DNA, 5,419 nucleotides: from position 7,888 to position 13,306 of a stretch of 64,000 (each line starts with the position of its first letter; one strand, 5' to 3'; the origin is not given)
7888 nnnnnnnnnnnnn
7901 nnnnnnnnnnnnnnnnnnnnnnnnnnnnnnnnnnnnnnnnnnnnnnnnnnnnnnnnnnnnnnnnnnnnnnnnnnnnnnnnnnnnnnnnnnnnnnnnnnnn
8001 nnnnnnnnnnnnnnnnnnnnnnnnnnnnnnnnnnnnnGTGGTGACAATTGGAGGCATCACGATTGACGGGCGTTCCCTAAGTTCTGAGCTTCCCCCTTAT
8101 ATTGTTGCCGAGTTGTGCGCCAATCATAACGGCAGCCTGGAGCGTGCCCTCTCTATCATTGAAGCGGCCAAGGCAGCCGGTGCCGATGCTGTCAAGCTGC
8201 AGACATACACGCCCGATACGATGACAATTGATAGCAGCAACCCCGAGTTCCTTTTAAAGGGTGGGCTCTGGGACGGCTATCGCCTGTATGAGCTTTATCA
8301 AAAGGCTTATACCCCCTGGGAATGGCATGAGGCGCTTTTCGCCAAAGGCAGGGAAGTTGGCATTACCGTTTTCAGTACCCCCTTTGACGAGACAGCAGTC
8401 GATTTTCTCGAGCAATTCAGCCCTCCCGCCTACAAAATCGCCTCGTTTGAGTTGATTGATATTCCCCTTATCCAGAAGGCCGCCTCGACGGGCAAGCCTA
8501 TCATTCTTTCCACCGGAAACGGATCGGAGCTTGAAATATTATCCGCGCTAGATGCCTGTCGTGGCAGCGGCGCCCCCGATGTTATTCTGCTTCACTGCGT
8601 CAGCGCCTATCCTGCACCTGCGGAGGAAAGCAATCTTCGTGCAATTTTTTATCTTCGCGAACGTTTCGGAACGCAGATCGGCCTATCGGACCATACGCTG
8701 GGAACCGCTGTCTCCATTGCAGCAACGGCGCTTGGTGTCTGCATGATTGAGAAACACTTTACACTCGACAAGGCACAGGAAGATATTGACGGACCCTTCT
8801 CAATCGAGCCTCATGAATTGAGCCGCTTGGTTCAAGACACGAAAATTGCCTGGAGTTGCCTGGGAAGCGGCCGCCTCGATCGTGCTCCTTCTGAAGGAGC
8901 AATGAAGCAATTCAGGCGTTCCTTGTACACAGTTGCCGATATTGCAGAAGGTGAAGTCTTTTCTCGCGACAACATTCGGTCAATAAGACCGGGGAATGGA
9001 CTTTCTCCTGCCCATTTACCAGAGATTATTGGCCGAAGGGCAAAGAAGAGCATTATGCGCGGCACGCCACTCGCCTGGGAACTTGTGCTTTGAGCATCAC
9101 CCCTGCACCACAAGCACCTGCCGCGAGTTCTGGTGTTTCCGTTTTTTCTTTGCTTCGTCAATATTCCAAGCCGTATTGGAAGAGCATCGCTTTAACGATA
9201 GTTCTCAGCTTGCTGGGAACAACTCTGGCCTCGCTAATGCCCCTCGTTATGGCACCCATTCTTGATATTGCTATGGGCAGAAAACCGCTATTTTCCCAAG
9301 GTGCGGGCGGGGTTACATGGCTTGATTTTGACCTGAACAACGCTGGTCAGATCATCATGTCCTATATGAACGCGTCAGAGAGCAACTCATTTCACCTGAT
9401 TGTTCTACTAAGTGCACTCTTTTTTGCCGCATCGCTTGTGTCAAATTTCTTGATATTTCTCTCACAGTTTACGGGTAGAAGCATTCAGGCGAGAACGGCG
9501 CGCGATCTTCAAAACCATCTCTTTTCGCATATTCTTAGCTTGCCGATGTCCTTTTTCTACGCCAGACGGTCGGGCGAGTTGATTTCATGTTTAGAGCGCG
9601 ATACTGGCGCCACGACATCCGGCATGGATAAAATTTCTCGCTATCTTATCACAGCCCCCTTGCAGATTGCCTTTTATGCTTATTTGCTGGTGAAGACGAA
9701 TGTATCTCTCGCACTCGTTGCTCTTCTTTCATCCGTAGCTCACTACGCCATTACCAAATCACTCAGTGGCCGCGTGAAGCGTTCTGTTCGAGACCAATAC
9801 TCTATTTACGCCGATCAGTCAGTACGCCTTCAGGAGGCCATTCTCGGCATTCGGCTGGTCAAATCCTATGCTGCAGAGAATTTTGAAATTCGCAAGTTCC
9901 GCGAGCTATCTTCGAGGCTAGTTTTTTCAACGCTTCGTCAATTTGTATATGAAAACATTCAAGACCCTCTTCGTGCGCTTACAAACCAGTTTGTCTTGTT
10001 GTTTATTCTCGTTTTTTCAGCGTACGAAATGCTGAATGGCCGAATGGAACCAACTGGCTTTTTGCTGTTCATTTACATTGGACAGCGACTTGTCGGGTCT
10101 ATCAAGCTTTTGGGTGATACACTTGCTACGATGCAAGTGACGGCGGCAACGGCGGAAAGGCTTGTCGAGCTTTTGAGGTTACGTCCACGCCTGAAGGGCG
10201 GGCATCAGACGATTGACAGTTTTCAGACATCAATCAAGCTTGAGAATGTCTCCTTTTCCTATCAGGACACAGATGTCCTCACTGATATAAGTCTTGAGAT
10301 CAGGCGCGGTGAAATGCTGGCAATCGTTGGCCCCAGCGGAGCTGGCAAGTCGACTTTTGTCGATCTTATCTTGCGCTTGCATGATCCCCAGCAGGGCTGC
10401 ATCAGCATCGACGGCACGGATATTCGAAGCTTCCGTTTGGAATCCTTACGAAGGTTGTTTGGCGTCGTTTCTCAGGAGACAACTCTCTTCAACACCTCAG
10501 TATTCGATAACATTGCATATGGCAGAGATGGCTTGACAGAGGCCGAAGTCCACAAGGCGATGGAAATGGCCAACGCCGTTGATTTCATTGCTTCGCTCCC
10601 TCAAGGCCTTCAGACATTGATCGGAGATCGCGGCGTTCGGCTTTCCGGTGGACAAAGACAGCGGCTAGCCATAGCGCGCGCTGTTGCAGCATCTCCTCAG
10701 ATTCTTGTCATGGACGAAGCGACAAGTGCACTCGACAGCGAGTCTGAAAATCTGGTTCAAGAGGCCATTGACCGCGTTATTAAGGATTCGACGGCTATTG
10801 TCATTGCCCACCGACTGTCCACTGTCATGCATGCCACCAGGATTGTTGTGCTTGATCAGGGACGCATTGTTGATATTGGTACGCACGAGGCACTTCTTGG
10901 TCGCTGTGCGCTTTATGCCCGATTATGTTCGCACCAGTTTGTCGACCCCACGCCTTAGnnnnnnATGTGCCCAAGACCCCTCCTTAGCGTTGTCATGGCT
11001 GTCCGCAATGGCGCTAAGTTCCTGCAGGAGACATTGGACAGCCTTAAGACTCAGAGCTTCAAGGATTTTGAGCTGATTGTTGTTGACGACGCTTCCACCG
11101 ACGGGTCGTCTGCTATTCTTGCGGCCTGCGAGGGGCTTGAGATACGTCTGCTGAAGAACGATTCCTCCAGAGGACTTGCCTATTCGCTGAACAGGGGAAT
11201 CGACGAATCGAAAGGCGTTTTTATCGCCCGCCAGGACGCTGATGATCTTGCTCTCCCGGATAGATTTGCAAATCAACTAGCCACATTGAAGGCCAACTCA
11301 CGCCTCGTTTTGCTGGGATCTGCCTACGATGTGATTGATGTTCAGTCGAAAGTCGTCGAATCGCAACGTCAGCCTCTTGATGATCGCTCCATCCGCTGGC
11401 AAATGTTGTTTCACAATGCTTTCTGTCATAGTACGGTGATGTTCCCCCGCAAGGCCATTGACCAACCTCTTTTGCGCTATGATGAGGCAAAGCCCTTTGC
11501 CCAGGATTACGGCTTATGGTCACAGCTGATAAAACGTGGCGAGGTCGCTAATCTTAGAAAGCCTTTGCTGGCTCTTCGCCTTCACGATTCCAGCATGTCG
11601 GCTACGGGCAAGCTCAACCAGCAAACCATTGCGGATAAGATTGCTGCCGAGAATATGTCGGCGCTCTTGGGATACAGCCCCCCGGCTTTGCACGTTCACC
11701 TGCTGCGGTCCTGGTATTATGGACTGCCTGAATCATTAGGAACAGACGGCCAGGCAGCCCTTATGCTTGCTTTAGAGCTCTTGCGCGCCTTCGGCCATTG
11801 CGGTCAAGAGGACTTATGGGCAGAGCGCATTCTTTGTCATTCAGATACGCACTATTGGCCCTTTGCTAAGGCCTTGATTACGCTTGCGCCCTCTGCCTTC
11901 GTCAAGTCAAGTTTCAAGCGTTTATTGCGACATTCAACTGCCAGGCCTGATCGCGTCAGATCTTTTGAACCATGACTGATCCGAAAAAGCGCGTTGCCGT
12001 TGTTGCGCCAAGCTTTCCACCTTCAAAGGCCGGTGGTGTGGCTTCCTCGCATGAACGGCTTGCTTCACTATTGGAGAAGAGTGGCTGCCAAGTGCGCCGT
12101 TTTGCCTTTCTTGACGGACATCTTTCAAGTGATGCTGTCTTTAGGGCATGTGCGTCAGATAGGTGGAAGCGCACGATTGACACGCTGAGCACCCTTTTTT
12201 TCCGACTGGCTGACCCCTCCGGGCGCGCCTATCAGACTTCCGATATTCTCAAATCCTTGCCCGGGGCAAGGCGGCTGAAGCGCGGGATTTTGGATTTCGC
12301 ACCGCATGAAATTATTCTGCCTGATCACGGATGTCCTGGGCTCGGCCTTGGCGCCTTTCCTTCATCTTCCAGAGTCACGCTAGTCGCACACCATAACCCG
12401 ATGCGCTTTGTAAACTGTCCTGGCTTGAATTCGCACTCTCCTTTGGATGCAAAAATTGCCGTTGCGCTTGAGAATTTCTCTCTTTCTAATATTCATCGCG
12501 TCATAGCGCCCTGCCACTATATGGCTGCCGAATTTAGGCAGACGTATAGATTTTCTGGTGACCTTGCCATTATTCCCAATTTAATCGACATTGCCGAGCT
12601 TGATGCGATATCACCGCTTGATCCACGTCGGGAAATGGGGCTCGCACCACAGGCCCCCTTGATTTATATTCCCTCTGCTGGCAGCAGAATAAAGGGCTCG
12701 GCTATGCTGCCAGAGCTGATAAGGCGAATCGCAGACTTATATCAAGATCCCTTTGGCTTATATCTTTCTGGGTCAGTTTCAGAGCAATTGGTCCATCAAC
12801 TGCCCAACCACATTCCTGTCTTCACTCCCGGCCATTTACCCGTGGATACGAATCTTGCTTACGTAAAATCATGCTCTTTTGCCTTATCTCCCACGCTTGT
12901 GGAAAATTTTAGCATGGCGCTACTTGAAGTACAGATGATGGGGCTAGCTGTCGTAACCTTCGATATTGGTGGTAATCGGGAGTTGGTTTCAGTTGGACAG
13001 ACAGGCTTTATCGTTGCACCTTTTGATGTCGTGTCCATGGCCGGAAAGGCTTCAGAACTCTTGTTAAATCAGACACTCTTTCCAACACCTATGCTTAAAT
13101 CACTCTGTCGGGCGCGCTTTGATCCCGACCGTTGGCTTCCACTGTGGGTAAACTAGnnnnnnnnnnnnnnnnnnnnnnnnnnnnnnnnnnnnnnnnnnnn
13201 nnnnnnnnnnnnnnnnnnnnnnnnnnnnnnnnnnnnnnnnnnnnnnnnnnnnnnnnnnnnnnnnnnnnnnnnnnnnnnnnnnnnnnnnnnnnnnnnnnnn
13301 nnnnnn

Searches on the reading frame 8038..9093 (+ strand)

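Call 3: search_protein_families(library=pfam, proteins=[window:8038-9093:+])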
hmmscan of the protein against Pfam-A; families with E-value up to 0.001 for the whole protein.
window:8038-9093:+ (351 aa): 2 families
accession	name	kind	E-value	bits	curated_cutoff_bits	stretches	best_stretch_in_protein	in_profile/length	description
PF03102.20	NeuB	-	3.7e-84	282.4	22.1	1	40-278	1-239/241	NeuB family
PF08666.17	SAF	-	7.4e-11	42.9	21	1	293-348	1-60/63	SAF domain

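Call 4: search_protein_families(library=ncbifam, proteins=[window:8038-9093:+])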
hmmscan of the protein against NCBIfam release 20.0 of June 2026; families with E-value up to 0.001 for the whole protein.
window:8038-9093:+ (351 aa): 2 families
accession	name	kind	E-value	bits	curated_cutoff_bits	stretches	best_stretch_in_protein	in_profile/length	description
TIGR03586.1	PseI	equivalog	3.9e-145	483.1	340.25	1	19-345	1-327/327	pseudaminic acid synthase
TIGR03569.1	NeuB_NnaB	equivalog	6.4e-86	288.4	399.65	1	21-343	2-327/329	N-acetylneuraminate synthase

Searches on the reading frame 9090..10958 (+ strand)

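Call 3: search_protein_families(library=pfam, proteins=[window:9090-10958:+])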
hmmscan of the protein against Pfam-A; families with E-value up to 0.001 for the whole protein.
window:9090-10958:+ (622 aa): 7 families
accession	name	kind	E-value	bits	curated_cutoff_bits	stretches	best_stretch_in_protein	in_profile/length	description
PF00005.33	ABC_tran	-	6.6e-33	114.6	25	1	397-546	1-137/137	ABC transporter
PF00664.28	ABC_membrane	-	1.8e-25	90.6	28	1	34-328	2-264/274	ABC transporter transmembrane region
PF02463.25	SMC_N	-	1.2e-08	35.1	40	1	444-587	52-210/220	RecF/RecN/SMC N terminal domain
PF13191.12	AAA_16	-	2.9e-05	25.1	32.6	1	404-562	19-158/167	AAA ATPase domain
PF13555.12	AAA_29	-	5.9e-05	23.2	27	1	402-434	17-49/61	P-loop containing region of AAA domain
PF13401.12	AAA_22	-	0.00015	22.5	27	1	407-559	5-104/130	AAA domain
PF09818.15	ABC_ATPase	-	0.00024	20.7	23.2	0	484-580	125-228/283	P-loop domain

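Call 4: search_protein_families(library=ncbifam, proteins=[window:9090-10958:+])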
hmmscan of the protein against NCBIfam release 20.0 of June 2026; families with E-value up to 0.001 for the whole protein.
window:9090-10958:+ (622 aa): 189 families (the best 25 are shown)
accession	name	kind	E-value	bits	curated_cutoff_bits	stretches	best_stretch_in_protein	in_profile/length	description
NF045513.1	HepA_fam_ABC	equivalog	8.7e-130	434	725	1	21-605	25-598/610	heterocyst formation ABC transporter subunit HepA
TIGR02203.1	MsbA_lipidA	equivalog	4.1e-125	418.5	602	1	19-617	2-570/572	lipid A export permease/ATP-binding protein MsbA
TIGR02204.1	MsbA_rel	hypoth_equivalog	1.5e-112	377.2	780.4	1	109-617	62-576/576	ABC transporter, permease/ATP-binding protein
NF052233.1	CphA_assoc_ABC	equivalog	2.3e-104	350.3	880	1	87-616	213-743/766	cyanophycin metabolism-associated ABC transporter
TIGR01846.1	type_I_sec_HlyB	subfamily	5.7e-103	345.5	725.55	1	102-616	176-692/694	type I secretion system permease/ATPase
TIGR00958.1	3a01208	subfamily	4.1e-98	329.5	874.6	1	85-612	184-710/711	antigen peptide transporter 2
NF010178.0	PRK13657.1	equivalog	5.5e-97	325.6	733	1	124-618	76-572/588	glucan ABC transporter ATP-binding protein/ permease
NF008381.0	PRK11176.1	equivalog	1.7e-96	323.9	867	1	110-617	70-580/582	lipid A ABC transporter ATP-binding protein/permease MsbA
TIGR03797.1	NHLM_micro_ABC2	equivalog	5.4e-92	309.4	709.4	1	102-616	173-685/686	NHLP bacteriocin export ABC transporter permease/ATPase subunit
TIGR03796.1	NHLM_micro_ABC1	equivalog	4.9e-85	286.2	853.3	1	101-613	191-709/710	NHLP family bacteriocin export ABC transporter peptidase/permease/ATPase subunit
TIGR03375.1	type_I_sec_LssB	subfamily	1.8e-80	271.1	693.1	1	204-603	286-689/696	type I secretion system permease/ATPase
TIGR01192.1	chvA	subfamily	3.6e-78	263.6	585.4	1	116-612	66-566/585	glucan export ABC transporter ATP-binding protein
TIGR01193.1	bacteriocin_ABC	subfamily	1.7e-75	254.9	523.85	1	87-614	181-707/708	peptide cleavage/export ABC transporter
TIGR02857.1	CydD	equivalog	3.8e-68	230.8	435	1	352-588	291-529/529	thiol reductant ABC exporter subunit CydD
NF008056.1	PRK10790.1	equivalog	2.4e-65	221.2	746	1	77-616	33-575/584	SmdB family multidrug efflux ABC transporter permease/ATP-binding protein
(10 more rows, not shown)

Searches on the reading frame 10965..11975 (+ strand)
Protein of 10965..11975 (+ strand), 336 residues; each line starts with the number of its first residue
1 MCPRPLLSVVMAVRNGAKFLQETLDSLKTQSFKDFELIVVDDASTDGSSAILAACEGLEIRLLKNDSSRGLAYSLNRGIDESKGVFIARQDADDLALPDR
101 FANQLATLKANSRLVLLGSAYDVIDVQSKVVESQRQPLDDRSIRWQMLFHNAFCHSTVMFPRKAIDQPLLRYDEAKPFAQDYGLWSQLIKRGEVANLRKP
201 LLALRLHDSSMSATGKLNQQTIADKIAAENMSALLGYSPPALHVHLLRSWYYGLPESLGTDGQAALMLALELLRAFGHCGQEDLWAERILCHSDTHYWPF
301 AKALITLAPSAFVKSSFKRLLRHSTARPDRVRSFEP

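Call 3: search_protein_families(library=pfam, proteins=[window:10965-11975:+])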
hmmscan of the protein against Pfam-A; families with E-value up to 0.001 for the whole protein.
window:10965-11975:+ (336 aa): 3 families
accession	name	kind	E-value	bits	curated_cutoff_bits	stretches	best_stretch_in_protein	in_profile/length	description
PF00535.33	Glycos_transf_2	-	3.4e-27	95.8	23.3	1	8-161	1-158/168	Glycosyl transferase family 2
PF10111.15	Glyco_tranf_2_2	-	1.4e-09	38.3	27.3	1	8-140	1-143/276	Glycosyltransferase like family 2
PF13641.12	Glyco_tranf_2_3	-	7.2e-06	26.6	27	1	7-191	3-197/230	Glycosyltransferase like family 2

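Call 4: search_protein_families(library=ncbifam, proteins=[window:10965-11975:+])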
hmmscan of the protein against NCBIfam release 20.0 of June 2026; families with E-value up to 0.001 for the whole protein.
window:10965-11975:+ (336 aa): 16 families
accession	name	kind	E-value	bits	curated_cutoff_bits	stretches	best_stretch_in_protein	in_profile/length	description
NF053739.1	GlytfEpsEBac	equivalog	8.1e-31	107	450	1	5-210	1-208/265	glycosyltransferase EpsE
NF047683.1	TeichurnBiosyTuaG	equivalog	7.2e-23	81.5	400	1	4-213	5-212/252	teichuronic acid biosynthesis protein TuaG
NF007482.0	PRK10073.1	equivalog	2.6e-17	62.8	423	1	4-112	5-113/334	glycosyltransferase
NF041875.1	EPS_EpsD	equivalog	2e-16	60.3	370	1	7-119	1-115/325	exopolysaccharide biosynthesis glycosyltransferase EpsD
TIGR03965.1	mycofact_glyco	equivalog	1.3e-11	44.1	280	1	7-108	76-179/467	mycofactocin biosynthesis glycosyltransferase MftF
NF050050.1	ProtGlycPglI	equivalog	4.7e-11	42.6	500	1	5-103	2-103/306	GalNAc(5)-diNAcBac-PP-undecaprenol beta-1,3-glucosyltransferase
TIGR03937.1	PgaC_IcaA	equivalog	4.6e-10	39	422.3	1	5-109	45-151/407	poly-beta-1,6-N-acetyl-D-glucosamine synthase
TIGR04017.1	WcaA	equivalog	7e-09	35.7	495.75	1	3-186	3-186/279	colanic acid biosynthesis glycosyltransferase WcaA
NF007453.0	PRK10018.1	equivalog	1.7e-08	34.4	382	1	4-186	5-187/280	colanic acid biosynthesis glycosyltransferase WcaA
TIGR04283.1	glyco_like_mftF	equivalog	2.2e-08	34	182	1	7-109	1-97/221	TIGR04283 family arsenosugar biosynthesis glycosyltransferase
NF038302.1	EPS_HpsE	equivalog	9.9e-08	31.3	300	1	7-100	3-103/307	hormogonium polysaccharide biosynthesis glycosyltransferase HpsE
NF041394.1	GtaseAglG_Halo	equivalog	3.7e-07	29.7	440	1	19-112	17-111/304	glucosyl-dolichyl phosphate glucuronosyltransferase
TIGR04009.1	wcaE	equivalog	3.9e-07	29.6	369.2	1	9-194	5-184/248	colanic acid biosynthesis glycosyltransferase WcaE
TIGR03111.1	glyc2_xrt_Gpos1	hypoth_equivalog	1.1e-06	27.7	363.95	1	5-115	49-163/439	TIGR03111 family XrtG-associated glycosyltransferase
TIGR03469.1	HpnB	hypoth_equivalog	5.9e-06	25.6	379.25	1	5-52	44-92/386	hopene-associated glycosyltransferase HpnB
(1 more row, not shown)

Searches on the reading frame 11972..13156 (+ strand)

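Call 17: search_protein_families(library=pfam, proteins=[window:11972-13156:+], max_evalue=0.00001)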
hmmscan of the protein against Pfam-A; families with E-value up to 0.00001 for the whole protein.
window:11972-13156:+ (394 aa): 4 families
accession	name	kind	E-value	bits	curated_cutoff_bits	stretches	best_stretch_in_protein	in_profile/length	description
PF13692.12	Glyco_trans_1_4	-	2e-14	54.5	27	1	241-365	15-141/142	Glycosyl transferases group 1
PF00534.26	Glycos_transf_1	-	5.3e-13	49.3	26.4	1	258-367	45-159/172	Glycosyl transferases group 1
PF13439.12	Glyco_transf_4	-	3e-10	40.8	28.5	1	21-208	2-169/170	Glycosyltransferase Family 4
PF13579.12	Glyco_trans_4_4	-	3.3e-07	31.2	29.7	1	21-203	1-157/158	Glycosyl transferase 4-like domain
